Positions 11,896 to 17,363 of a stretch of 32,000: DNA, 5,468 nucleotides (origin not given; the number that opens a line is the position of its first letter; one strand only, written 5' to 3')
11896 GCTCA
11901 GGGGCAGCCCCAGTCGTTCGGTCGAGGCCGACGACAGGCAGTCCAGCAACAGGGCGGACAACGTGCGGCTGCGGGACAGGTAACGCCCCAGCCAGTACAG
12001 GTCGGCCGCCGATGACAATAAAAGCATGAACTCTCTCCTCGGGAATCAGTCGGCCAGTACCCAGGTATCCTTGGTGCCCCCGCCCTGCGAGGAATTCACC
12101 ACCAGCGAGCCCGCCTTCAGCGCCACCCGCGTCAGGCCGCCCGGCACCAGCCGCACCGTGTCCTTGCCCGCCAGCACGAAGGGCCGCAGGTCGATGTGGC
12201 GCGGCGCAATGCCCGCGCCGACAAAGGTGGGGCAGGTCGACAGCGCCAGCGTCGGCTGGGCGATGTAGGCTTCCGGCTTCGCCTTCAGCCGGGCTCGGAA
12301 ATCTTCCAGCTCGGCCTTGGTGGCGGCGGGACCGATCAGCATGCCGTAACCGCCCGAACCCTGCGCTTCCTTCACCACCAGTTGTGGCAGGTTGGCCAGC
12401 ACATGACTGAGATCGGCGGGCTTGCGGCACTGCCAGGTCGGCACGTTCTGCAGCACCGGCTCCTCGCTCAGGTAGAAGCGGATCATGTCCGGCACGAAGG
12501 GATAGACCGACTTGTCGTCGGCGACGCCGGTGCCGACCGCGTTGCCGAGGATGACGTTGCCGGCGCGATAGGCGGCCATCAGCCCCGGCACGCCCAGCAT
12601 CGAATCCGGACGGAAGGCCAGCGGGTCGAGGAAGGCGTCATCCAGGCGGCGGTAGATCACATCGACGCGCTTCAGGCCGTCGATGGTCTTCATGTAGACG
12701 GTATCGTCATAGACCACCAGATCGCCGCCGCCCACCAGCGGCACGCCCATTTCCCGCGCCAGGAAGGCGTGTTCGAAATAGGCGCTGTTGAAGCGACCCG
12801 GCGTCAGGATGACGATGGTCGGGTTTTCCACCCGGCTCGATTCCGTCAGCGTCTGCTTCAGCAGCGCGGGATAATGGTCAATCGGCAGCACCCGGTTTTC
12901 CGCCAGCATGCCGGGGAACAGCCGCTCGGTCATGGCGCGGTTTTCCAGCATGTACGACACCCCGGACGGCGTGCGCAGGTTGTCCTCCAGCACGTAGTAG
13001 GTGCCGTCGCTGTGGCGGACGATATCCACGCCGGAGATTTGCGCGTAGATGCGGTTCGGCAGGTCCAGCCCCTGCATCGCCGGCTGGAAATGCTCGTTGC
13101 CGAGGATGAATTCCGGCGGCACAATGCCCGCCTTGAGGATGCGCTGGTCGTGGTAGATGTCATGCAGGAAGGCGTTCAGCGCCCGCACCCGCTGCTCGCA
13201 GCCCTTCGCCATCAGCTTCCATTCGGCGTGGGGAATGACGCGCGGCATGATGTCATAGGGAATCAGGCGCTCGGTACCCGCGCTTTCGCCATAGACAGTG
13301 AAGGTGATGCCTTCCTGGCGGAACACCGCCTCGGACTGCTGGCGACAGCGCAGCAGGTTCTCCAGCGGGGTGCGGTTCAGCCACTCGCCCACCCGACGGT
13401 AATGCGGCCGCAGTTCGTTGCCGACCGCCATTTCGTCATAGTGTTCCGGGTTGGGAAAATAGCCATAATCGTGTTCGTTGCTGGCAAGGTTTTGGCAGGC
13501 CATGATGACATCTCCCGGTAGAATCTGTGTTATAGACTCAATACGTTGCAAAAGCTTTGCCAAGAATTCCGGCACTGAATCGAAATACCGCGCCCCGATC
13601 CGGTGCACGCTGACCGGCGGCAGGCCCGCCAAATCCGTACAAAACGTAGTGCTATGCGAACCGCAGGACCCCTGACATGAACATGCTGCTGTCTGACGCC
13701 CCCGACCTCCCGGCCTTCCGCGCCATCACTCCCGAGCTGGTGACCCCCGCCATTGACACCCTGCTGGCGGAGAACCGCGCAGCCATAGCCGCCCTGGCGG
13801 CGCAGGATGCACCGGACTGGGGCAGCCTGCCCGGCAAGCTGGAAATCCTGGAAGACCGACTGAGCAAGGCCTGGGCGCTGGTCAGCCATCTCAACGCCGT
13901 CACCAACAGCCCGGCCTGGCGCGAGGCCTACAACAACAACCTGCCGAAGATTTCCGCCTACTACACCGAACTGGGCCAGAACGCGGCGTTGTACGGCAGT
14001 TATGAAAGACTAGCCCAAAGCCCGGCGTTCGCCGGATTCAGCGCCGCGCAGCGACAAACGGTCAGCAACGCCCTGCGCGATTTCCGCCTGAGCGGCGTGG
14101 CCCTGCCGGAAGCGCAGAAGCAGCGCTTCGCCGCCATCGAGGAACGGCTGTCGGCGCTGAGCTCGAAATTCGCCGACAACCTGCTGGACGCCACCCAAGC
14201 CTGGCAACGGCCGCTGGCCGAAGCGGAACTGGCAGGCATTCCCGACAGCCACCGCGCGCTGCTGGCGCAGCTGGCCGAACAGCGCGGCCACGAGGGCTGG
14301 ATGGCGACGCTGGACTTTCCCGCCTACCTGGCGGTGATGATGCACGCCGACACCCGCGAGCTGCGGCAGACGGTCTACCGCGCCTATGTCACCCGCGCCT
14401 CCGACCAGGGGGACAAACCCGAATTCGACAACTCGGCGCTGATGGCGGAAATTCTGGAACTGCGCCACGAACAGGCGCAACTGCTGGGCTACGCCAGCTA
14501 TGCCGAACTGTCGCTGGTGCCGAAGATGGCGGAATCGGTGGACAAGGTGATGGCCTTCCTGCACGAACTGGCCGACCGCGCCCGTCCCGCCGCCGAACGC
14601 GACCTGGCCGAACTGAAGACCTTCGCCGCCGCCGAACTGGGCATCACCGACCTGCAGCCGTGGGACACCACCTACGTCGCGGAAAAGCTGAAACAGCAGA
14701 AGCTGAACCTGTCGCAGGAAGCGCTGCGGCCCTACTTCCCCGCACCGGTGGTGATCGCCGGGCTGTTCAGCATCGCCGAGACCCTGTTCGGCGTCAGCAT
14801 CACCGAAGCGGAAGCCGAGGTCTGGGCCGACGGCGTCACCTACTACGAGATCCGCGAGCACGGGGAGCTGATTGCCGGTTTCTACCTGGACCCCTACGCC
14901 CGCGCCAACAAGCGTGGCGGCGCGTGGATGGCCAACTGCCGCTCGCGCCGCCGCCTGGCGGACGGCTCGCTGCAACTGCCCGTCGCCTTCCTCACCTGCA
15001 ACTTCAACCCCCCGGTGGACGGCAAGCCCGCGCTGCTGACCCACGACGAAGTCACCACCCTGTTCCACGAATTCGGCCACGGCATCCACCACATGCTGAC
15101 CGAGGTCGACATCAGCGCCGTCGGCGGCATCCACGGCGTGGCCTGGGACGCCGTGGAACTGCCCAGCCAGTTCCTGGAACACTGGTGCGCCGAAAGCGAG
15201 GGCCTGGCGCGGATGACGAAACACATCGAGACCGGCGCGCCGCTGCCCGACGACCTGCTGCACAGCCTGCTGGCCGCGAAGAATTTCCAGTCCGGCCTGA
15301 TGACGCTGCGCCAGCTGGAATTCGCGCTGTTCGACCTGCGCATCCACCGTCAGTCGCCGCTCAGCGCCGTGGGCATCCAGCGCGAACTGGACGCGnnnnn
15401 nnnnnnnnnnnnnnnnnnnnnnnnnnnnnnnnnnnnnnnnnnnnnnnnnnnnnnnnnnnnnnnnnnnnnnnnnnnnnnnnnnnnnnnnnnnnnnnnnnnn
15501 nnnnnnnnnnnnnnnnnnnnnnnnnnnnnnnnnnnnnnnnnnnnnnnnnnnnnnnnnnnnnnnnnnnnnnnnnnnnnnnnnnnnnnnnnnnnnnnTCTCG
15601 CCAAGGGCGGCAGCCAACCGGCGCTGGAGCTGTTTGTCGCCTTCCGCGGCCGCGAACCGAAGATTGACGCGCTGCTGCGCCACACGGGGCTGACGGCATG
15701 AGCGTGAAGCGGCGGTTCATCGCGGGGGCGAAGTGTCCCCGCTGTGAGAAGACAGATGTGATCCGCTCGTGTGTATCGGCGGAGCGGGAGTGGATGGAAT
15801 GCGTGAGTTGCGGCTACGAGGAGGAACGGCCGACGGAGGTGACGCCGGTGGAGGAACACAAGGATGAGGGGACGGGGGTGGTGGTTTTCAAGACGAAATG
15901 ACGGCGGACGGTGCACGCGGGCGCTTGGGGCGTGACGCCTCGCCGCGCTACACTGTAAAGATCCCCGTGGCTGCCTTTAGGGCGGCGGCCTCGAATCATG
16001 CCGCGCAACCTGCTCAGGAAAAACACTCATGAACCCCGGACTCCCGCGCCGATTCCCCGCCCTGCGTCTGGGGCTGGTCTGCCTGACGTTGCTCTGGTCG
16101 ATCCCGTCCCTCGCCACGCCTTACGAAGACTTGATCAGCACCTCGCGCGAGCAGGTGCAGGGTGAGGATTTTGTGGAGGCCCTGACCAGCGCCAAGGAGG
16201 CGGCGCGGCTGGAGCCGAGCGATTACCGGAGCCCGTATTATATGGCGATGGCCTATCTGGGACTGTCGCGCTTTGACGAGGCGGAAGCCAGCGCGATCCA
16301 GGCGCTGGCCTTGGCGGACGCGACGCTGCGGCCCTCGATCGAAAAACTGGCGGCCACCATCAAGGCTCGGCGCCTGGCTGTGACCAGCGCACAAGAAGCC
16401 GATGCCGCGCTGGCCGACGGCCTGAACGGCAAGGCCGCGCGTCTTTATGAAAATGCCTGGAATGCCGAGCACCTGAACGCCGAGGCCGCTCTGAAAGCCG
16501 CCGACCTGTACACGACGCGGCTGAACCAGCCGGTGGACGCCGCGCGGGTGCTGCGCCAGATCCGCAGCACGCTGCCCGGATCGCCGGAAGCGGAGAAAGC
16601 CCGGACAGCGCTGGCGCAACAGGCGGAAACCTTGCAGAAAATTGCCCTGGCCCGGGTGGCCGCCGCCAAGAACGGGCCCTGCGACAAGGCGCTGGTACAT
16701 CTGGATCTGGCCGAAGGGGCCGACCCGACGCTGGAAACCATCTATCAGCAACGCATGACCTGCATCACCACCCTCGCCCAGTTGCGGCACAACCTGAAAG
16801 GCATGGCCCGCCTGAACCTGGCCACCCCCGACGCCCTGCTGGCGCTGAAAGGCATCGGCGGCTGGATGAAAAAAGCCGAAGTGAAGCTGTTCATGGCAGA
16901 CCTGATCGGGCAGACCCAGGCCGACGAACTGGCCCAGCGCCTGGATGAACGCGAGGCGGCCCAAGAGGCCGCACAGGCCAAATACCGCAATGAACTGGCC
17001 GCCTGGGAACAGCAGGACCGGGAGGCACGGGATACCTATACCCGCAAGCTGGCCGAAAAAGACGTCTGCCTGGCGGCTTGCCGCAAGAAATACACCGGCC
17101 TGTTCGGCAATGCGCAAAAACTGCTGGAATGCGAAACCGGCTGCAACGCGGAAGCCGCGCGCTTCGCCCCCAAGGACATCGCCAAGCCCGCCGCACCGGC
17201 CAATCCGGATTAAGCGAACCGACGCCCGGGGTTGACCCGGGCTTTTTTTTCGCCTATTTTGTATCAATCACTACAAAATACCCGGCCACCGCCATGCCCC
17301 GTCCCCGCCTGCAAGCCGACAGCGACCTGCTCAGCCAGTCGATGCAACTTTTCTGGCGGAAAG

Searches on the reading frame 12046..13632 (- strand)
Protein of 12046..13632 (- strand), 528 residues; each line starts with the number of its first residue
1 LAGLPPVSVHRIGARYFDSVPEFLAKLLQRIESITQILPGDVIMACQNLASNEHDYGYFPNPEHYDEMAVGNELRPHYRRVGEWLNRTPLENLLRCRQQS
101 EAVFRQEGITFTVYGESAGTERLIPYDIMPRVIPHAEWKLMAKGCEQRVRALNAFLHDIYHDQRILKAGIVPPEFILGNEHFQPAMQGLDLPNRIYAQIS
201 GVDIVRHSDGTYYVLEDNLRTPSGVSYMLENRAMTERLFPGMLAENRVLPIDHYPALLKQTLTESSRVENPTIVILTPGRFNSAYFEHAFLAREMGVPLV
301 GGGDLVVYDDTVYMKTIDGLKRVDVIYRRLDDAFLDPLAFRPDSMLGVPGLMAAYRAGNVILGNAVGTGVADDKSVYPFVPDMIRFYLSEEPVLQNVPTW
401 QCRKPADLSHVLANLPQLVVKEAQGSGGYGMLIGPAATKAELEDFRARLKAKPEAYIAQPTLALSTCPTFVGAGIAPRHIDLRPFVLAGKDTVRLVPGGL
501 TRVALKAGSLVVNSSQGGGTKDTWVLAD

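Call 38: search_protein_families(library=pfam, proteins=[window:12046-13632:-], max_evalue=0.001)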
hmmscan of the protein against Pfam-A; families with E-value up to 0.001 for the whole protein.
window:12046-13632:- (528 aa): 2 families
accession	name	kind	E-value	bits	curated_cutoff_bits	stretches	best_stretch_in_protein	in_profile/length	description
PF14403.11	CP_ATPgrasp_2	-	1.7e-165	550.9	32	1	130-504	1-374/374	Circularly permuted ATP-grasp type 2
PF04174.18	CP_ATPgrasp_1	-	3e-147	490.4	23.1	1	130-459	1-332/332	A circularly permuted ATPgrasp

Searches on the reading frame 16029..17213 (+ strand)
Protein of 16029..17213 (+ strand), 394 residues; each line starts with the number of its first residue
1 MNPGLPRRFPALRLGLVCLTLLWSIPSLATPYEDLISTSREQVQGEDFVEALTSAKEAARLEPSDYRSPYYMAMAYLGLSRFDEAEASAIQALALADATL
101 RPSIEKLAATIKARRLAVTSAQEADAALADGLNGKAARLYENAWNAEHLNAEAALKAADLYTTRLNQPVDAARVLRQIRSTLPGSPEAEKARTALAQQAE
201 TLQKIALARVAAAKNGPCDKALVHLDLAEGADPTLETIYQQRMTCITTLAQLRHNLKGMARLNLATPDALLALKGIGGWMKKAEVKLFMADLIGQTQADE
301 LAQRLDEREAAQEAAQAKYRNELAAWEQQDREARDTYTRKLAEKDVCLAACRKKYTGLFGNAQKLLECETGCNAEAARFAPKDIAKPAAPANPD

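Call 38: search_protein_families(library=pfam, proteins=[window:16029-17213:+], max_evalue=0.001)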
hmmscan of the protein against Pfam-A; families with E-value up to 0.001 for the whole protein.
window:16029-17213:+ (394 aa): 1 family
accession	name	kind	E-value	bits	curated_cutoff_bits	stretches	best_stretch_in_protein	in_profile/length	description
PF14559.12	TPR_19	-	0.00014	22.5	25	0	127-195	1-68/68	Tetratricopeptide repeat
